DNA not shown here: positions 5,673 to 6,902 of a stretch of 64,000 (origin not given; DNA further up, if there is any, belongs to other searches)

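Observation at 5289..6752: GAF-GAF-GGDEF protein with degenerate active site (YEGPRF), overlapping and presumably co-transcribed with mreB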

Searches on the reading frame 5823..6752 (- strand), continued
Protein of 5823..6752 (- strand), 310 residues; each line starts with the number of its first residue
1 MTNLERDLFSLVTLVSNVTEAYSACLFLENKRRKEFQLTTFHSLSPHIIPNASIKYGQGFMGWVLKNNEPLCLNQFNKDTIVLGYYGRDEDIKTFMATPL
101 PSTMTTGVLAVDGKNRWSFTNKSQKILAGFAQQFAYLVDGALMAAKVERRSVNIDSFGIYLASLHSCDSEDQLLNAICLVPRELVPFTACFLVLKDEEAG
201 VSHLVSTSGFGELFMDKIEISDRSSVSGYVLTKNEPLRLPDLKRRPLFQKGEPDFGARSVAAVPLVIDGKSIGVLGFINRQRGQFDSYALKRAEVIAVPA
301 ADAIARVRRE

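Call 59: find_encoding_contigs(protein=P0083, flank=5000, max_places=2)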
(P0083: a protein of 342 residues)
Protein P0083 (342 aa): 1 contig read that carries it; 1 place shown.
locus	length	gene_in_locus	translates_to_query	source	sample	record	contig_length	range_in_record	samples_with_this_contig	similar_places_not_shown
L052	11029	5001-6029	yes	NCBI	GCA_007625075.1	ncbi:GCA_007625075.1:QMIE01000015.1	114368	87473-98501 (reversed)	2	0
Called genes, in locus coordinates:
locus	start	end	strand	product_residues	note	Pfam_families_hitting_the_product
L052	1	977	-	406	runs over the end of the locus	PF01078:Mg_chelatase (faint), PF05496:RuvB_N, PF13401:AAA_22 (faint), PF00004:AAA, PF07728:AAA_5 (faint), PF16193:AAA_assoc_2, PF12002:MgsA_C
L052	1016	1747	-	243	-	PF20260:PUA_4, PF04452:Methyltrans_RNA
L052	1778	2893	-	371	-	PF01571:GCV_T, PF08669:GCV_T_C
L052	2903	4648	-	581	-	-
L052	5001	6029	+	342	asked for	PF01590:GAF, PF13185:GAF_2, PF13492:GAF_3 (faint), PF01590:GAF (weak), PF13185:GAF_2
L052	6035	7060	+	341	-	PF06723:MreB_Mbl, PF00012:HSP70 (faint), PF00022:Actin (faint), PF14450:FtsA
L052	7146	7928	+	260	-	PF00459:Inositol_P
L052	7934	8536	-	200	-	PF00293:NUDIX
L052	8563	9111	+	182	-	PF13302:Acetyltransf_3 (weak), PF00583:Acetyltransf_1, PF13673:Acetyltransf_10 (weak), PF13508:Acetyltransf_7, PF08445:FR47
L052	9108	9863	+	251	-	PF00121:TIM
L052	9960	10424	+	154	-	PF03840:SecG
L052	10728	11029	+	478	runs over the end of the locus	PF08308:PEGA (weak), PF13620:CarboxypepD_reg (faint), PF13715:CarbopepD_reg_2 (faint), PF08308:PEGA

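Call 63: find_related_loci(query=A7, collection=metagenome_contigs, flank=3000)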
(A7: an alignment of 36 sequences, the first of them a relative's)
Query A7 (342 aa) in metagenome_contigs; peptide patterns used: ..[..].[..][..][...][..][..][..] (x = any residue, [..] = any of these).
158 stretches matched a pattern; 138 encode a relative of the query (tblastn E <= 1e-3); the best 80 are kept; 80 distinct loci.
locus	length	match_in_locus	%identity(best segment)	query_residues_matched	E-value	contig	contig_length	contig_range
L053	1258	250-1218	48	6-328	3e-112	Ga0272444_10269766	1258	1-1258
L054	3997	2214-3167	48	1-317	4e-100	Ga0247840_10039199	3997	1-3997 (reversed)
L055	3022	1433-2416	48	1-327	7e-101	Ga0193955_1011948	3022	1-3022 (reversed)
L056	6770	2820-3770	48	1-318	3e-94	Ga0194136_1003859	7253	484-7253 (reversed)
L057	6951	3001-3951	48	1-318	3e-94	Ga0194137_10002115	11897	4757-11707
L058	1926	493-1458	49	3-319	1e-94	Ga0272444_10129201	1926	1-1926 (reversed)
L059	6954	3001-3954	45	1-319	3e-89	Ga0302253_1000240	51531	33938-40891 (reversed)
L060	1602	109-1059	45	1-316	6e-95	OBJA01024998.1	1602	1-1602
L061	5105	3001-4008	43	1-335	6e-89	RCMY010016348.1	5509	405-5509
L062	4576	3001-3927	46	7-315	1e-86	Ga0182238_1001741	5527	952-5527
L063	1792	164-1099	44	7-318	3e-90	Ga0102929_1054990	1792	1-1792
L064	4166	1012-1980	44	1-320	3e-85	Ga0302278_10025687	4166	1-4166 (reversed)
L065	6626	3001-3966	42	1-321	1e-84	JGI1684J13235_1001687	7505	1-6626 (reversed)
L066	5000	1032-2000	43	1-320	1e-84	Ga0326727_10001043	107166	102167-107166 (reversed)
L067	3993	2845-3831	43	11-338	5e-84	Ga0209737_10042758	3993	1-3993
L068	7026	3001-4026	41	1-341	2e-82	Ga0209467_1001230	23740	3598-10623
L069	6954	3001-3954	43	1-316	3e-82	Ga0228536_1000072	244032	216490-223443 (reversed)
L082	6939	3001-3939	42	7-318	1e-79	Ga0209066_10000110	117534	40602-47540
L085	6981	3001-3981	40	1-328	3e-79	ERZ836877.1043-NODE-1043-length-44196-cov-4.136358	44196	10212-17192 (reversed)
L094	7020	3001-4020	40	1-338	9e-79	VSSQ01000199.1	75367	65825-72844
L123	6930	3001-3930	41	7-317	1e-73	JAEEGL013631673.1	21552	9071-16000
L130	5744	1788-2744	38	4-317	2e-70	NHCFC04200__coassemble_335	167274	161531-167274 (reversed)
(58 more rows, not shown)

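Call 67: list_cluster_members(proteins=[P0083, P0085, P0094, P0101, P0118, P0070, P0075, P0135, P0077, P0092])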
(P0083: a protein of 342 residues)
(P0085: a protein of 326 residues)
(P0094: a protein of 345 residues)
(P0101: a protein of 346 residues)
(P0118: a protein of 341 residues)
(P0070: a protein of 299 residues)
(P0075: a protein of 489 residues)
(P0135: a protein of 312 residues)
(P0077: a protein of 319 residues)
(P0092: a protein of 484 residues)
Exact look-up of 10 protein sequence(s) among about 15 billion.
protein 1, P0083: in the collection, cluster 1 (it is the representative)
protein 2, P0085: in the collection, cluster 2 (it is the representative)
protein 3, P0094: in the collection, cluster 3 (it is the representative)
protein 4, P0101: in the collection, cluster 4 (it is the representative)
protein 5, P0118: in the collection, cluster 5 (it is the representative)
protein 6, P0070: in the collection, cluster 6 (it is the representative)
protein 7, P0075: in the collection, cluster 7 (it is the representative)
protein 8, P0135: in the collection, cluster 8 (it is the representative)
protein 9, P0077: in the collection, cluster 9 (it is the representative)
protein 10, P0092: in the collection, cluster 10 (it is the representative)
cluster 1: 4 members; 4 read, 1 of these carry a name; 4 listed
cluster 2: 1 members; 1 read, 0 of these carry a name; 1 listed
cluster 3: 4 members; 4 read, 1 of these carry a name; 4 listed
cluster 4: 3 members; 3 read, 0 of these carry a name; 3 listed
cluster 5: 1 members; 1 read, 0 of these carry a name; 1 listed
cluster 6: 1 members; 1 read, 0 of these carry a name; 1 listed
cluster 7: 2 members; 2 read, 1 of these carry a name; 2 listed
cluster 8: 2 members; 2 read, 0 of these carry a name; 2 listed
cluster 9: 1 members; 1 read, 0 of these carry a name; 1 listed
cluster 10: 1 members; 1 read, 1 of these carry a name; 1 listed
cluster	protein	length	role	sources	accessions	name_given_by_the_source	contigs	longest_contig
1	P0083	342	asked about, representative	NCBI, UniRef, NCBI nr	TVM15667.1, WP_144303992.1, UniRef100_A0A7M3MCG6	GAF domain-containing protein [Oceanidesulfovibrio indonesiensis] | GAF domain-containing protein n=1 Tax=Oceanidesulfovibrio indonesiensis TaxID=54767 ...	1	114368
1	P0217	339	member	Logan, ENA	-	-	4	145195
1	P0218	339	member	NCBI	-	-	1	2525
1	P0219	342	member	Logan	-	-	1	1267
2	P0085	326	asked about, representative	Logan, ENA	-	-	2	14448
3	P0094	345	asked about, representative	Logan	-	-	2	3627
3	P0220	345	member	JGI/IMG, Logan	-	signal transduction protein with GAF and PtsI domain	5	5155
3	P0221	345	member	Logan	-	-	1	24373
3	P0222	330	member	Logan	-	-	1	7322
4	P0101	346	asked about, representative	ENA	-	-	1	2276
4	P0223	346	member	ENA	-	-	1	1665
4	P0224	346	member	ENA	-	-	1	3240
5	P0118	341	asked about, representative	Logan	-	-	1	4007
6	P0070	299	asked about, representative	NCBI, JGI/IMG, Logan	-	-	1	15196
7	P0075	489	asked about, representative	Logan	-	-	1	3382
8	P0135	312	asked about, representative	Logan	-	-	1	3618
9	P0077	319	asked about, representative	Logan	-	-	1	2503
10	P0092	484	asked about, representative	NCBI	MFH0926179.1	MAG: diguanylate cyclase [bacterium]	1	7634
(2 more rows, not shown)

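Call 71: search_solved_structures(query=A6, max_evalue=0.01, show_alignments=3)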
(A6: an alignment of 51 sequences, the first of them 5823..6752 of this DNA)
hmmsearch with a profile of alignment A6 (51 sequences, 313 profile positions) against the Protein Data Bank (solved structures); distinct sequences matched with E-value up to 0.01: 29.
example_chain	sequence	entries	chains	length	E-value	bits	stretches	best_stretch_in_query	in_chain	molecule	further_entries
3ci6_A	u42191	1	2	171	8e-14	54.8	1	148-308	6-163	Phosphoenolpyruvate-protein phosphotransferase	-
1mc0_A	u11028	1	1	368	1e-10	44.6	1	116-294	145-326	3',5'-cyclic nucleotide phosphodiesterase 2A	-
1ykd_A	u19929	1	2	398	1e-09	41.3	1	116-284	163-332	adenylate cyclase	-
4g3w_A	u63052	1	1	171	2.3e-09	40.2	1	151-305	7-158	Transcriptional regulator nlh1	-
4g3k_A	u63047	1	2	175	2.5e-09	40.1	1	151-305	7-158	Transcriptional regulator nlh1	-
3trc_A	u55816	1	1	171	2.8e-09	39.9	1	149-311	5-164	Phosphoenolpyruvate-protein phosphotransferase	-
3ibj_A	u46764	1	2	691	3.8e-09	39.4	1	116-293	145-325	cGMP-dependent 3',5'-cyclic phosphodiesterase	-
9lrn_A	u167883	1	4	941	9.8e-09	38.1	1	116-293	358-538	cGMP-dependent 3',5'-cyclic phosphodiesterase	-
5w10_A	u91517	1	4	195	1.3e-08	37.7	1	142-308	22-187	cGMP-specific phosphodiesterase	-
4g3v_A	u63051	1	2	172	6e-08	35.5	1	150-303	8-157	Transcriptional regulator nlh2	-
3e0y_A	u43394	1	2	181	1e-07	34.8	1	142-307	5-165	Conserved domain protein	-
6x88_A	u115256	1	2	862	1.9e-07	33.9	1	149-310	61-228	Cone cGMP-specific 3',5'-cyclic phosphodiesterase subunit alpha'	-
3lfv_A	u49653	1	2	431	2.3e-07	33.6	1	115-309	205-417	cGMP-specific 3',5'-cyclic phosphodiesterase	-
3mf0_A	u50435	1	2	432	2.3e-07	33.6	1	115-309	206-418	cGMP-specific 3',5'-cyclic phosphodiesterase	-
9qq6_C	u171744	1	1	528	3e-07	33.2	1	136-279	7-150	Nif-specific regulatory protein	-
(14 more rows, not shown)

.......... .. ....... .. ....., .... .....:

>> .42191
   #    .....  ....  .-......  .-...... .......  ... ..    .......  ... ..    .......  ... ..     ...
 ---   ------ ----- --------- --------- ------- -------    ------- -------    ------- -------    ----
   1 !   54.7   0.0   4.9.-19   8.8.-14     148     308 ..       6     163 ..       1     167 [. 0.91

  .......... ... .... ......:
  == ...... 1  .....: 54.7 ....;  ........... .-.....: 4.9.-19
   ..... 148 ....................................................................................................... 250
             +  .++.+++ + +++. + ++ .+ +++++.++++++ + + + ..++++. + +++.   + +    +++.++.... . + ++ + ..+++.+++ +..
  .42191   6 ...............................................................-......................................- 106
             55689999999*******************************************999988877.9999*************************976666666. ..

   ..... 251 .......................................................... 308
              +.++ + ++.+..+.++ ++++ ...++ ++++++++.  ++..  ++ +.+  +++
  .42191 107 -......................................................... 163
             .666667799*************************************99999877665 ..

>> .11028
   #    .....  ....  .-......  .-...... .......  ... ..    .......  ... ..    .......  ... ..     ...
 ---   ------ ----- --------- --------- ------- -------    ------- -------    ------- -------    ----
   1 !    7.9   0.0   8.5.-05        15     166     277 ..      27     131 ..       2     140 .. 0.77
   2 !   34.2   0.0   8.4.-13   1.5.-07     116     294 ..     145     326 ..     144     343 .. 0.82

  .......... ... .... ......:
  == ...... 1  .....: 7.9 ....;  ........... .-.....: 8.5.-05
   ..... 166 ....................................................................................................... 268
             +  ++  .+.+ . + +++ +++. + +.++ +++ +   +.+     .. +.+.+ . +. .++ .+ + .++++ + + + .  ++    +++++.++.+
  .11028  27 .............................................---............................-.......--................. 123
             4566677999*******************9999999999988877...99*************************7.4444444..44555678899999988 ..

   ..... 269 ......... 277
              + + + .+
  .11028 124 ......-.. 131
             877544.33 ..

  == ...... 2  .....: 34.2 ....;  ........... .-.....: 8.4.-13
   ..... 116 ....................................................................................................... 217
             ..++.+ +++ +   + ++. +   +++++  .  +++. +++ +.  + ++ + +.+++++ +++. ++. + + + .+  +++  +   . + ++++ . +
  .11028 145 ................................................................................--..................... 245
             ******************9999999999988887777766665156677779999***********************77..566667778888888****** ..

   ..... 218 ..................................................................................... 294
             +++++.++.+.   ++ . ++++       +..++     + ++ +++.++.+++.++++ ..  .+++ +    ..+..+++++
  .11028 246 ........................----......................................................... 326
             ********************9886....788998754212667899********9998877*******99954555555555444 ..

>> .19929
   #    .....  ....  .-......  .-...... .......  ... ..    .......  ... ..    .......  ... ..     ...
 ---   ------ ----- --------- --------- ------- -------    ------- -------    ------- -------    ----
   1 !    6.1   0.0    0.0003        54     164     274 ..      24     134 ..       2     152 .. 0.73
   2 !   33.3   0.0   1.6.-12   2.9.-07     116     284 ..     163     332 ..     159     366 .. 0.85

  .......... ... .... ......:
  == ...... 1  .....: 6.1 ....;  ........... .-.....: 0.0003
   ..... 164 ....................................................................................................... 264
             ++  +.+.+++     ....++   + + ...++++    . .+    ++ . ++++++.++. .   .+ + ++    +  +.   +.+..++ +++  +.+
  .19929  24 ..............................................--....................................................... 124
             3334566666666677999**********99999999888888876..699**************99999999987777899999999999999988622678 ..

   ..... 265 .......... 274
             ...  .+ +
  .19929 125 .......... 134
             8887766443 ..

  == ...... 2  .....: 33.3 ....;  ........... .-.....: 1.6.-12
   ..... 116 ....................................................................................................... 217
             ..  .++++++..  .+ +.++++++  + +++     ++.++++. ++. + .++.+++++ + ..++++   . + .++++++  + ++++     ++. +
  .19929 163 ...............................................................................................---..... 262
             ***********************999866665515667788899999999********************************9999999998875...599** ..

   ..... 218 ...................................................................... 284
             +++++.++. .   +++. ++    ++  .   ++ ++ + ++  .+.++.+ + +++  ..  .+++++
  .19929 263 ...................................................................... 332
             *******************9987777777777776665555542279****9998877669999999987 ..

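Call 72: search_protein_families(library=ncbifam, proteins=[P0083, P0214, P0070, P0135, P0075, P0092], max_evalue=0.001)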
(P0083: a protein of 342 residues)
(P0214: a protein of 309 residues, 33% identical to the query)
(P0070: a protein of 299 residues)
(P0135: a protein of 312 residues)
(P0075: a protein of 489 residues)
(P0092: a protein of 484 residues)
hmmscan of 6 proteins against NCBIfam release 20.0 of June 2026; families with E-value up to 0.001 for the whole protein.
P0083 (342 aa): 4 families
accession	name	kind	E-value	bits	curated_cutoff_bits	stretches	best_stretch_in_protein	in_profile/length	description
NF008283.0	PRK11061.1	equivalog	1.7e-07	29.9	583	0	209-316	57-163/748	phosphoenolpyruvate--protein phosphotransferase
NF038230.1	Regu_Geo_Pelo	equivalog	8.1e-06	24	1200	1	56-129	433-508/935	GPMC system transcriptional regulator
TIGR01817.1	nifA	equivalog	4.8e-05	22.3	528.85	0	168-283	19-131/534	nif-specific transcriptional activator NifA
NF041673.1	transregRamA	equivalog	0.00025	20.2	500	0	207-303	45-142/280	acetate metabolism transcriptional regulator RamA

P0214 (309 aa): 0 families

P0070 (299 aa): 1 family
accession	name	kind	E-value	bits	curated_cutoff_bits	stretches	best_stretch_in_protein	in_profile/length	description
TIGR01817.1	nifA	equivalog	1.3e-05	24.2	528.85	1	6-143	20-162/534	nif-specific transcriptional activator NifA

P0135 (312 aa): 3 families
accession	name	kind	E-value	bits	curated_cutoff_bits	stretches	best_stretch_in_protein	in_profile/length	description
TIGR01817.1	nifA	equivalog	3.8e-05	22.7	528.85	0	2-134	21-155/534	nif-specific transcriptional activator NifA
NF038230.1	Regu_Geo_Pelo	equivalog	5.1e-05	21.3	1200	1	66-145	444-526/935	GPMC system transcriptional regulator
NF008283.0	PRK11061.1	equivalog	0.00013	20.3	583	1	4-136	21-155/748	phosphoenolpyruvate--protein phosphotransferase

P0075 (489 aa): 25 families
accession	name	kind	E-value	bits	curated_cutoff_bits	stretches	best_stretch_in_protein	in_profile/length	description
NF007135.0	PRK09581.1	equivalog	2.8e-22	79.2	474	1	323-470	294-443/457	PleD family two-component system response regulator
NF041606.1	dguan_cyc_DgcA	equivalog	1.1e-21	77.2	370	1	218-466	80-323/340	diguanylate cyclase DgcA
TIGR00254.1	GGDEF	domain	2e-21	76.4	37.4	1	320-463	4-148/168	diguanylate cyclase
NF008283.0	PRK11061.1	equivalog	1.8e-17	62.9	583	1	4-149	17-164/748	phosphoenolpyruvate--protein phosphotransferase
NF038266.1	diguan_SiaD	equivalog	1.1e-16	60.9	290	1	320-460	93-233/252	biofilm regulation diguanylate cyclase SiaD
NF050064.1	BlResRespRegCbrR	equivalog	9.7e-16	57.7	600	1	320-473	253-405/415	bile resistance response regulator CbrR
NF008467.0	PRK11359.1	equivalog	2.9e-15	55.3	857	1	277-472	332-522/800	oxygen-sensing cyclic-di-GMP phosphodiesterase DosP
NF007423.1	PRK09966.1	equivalog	1.6e-14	53.6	325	1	324-462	242-380/390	diguanylate cyclase DgcN/YfiN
NF045675.1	PhdiestaseDibA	equivalog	3e-14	52.3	980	1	317-472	199-352/623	phosphodiesterase DibA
NF047872.1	GGDEF_GdpS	equivalog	3.1e-13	49.7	400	1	314-451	180-318/355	GGDEF domain-containing protein GdpS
NF047654.1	DiguCycDgcRLepto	equivalog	3.4e-13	49.2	500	1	322-446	134-259/295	diguanylate cyclase DgcR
NF007474.0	PRK10060.1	equivalog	3.6e-13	48.6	782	1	320-465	236-378/663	cyclic di-GMP phosphodiesterase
NF007380.0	PRK09894.1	equivalog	1.4e-12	47.6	256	1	320-450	128-256/296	diguanylate cyclase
NF051473.1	DigCycDgcsShew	equivalog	1.3e-09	37.8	400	1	323-446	137-258/291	diguanylate cyclase DgcS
NF011955.1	PRK15426.1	equivalog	2e-09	36.1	408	1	322-449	399-527/564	cellulose biosynthesis regulator diguanylate cyclase DgcQ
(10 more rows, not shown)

P0092 (484 aa): 28 families (the best 25 are shown)
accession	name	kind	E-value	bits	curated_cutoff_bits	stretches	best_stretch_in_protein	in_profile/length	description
NF007135.0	PRK09581.1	equivalog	7.2e-36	124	474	1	304-473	282-453/457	PleD family two-component system response regulator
NF041606.1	dguan_cyc_DgcA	equivalog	1.4e-35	122.8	370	1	253-472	118-336/340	diguanylate cyclase DgcA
TIGR00254.1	GGDEF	domain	3.4e-35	121.2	37.4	1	311-474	1-166/168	diguanylate cyclase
NF007423.1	PRK09966.1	equivalog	7.8e-30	104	325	1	308-462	232-387/390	diguanylate cyclase DgcN/YfiN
NF038266.1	diguan_SiaD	equivalog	2.8e-29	102.3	290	1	307-471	86-251/252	biofilm regulation diguanylate cyclase SiaD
NF047872.1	GGDEF_GdpS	equivalog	3e-28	99.1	400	1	306-473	178-349/355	GGDEF domain-containing protein GdpS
NF008283.0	PRK11061.1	equivalog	2.1e-26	92.4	583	2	11-142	28-160/748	phosphoenolpyruvate--protein phosphotransferase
NF047654.1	DiguCycDgcRLepto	equivalog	4e-26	91.6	500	1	283-472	102-293/295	diguanylate cyclase DgcR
NF007380.0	PRK09894.1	equivalog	8.6e-26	91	256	1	316-476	130-288/296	diguanylate cyclase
NF007298.0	PRK09776.1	equivalog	1e-25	89.9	1135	1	306-476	675-846/1111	diguanylate cyclase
NF045675.1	PhdiestaseDibA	equivalog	1.7e-25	89.5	980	1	308-476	196-365/623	phosphodiesterase DibA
NF050064.1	BlResRespRegCbrR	equivalog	3.1e-25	89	600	1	307-471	246-410/415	bile resistance response regulator CbrR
NF051473.1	DigCycDgcsShew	equivalog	3.1e-24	85.9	400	1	287-471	107-287/291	diguanylate cyclase DgcS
NF007474.0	PRK10060.1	equivalog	7e-22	77.4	782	1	308-474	230-394/663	cyclic di-GMP phosphodiesterase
NF011955.1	PRK15426.1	equivalog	6e-21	74.2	408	1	306-474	389-560/564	cellulose biosynthesis regulator diguanylate cyclase DgcQ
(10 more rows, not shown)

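Call 73: find_encoding_contigs(protein=P0092, flank=4000, max_places=2)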
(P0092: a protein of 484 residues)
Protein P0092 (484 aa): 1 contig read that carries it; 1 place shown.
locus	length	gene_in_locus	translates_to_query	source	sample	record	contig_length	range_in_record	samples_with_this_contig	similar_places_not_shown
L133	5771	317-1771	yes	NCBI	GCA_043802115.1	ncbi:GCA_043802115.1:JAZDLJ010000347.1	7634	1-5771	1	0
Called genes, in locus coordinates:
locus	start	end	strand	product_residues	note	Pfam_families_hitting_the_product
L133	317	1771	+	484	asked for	PF01590:GAF, PF13185:GAF_2, PF13492:GAF_3, PF01590:GAF, PF13185:GAF_2, PF13492:GAF_3, PF00990:GGDEF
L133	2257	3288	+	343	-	PF06723:MreB_Mbl, PF00022:Actin, PF11104:PilM_2 (faint), PF00012:HSP70, PF14450:FtsA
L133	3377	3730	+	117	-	-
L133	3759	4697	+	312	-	PF01520:Amidase_3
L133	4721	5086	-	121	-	PF23198:PDE8A_N (weak), PF00072:Response_reg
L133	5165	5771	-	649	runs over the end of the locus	PF00989:PAS (weak), PF08448:PAS_4 (weak), PF13185:GAF_2 (weak), PF00512:HisKA, PF02518:HATPase_c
